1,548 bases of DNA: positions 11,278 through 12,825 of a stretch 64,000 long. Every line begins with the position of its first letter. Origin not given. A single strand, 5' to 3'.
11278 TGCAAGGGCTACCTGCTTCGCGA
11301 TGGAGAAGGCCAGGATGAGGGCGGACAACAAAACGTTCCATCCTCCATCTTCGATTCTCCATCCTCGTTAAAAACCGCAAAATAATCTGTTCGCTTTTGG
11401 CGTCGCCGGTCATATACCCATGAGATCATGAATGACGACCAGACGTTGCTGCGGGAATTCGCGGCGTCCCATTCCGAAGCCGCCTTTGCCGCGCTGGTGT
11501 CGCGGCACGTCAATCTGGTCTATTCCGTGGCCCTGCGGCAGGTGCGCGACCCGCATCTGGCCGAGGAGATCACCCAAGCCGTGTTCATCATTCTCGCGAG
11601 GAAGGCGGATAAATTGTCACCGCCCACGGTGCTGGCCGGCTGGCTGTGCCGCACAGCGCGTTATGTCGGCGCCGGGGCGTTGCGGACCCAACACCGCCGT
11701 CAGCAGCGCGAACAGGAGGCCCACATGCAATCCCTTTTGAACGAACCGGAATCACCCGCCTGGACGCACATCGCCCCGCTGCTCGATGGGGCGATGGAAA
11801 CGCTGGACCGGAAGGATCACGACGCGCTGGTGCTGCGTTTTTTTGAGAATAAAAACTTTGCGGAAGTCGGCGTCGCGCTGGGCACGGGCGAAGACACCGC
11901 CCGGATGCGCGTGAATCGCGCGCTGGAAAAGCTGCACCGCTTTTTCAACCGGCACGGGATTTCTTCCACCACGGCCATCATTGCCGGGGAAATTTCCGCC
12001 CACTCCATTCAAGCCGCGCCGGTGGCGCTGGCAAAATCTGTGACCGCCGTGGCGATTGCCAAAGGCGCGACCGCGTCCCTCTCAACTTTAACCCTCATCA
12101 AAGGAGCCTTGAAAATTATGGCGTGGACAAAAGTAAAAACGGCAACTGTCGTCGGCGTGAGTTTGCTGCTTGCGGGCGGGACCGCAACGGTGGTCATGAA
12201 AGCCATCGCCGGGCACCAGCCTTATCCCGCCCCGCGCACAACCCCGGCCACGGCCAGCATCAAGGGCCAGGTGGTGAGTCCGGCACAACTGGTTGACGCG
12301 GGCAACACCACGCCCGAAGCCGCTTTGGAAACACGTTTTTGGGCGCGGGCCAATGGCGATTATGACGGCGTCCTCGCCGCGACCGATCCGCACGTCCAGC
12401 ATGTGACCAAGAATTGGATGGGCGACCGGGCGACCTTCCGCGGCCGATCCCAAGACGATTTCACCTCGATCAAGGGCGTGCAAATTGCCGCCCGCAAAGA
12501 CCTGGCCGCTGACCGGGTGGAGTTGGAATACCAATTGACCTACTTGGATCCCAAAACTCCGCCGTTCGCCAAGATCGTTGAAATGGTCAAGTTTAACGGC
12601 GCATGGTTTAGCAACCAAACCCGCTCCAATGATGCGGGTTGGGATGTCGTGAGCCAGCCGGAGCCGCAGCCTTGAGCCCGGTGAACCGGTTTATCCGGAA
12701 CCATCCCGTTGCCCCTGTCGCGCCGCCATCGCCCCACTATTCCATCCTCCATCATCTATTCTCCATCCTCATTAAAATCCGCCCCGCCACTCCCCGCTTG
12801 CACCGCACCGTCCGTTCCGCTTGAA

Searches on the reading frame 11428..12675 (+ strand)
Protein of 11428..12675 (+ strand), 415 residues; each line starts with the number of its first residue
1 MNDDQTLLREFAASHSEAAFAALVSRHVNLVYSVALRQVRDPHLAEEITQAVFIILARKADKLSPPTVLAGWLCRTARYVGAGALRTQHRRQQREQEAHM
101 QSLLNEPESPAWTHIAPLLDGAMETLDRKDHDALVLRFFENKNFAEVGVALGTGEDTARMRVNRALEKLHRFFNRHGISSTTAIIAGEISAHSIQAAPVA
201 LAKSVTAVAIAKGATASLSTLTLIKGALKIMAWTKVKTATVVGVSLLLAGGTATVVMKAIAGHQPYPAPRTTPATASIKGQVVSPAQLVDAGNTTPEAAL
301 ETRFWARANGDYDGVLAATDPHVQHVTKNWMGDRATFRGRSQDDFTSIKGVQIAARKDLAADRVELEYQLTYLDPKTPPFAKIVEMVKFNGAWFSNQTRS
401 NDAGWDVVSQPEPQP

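Call 13: search_protein_families(library=pfam, proteins=[window:11428-12675:+])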
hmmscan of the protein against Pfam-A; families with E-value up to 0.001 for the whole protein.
window:11428-12675:+ (415 aa): 3 families
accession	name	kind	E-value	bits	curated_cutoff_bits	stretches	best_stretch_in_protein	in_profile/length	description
PF04542.20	Sigma70_r2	-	1.6e-10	41.1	24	1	23-94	1-70/71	Sigma-70 region 2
PF04545.22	Sigma70_r4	-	8.5e-09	35.2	24.1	1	122-169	1-48/50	Sigma-70, region 4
PF08281.18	Sigma70_r4_2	-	1.6e-06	28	25.7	1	119-169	4-54/54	Sigma-70, region 4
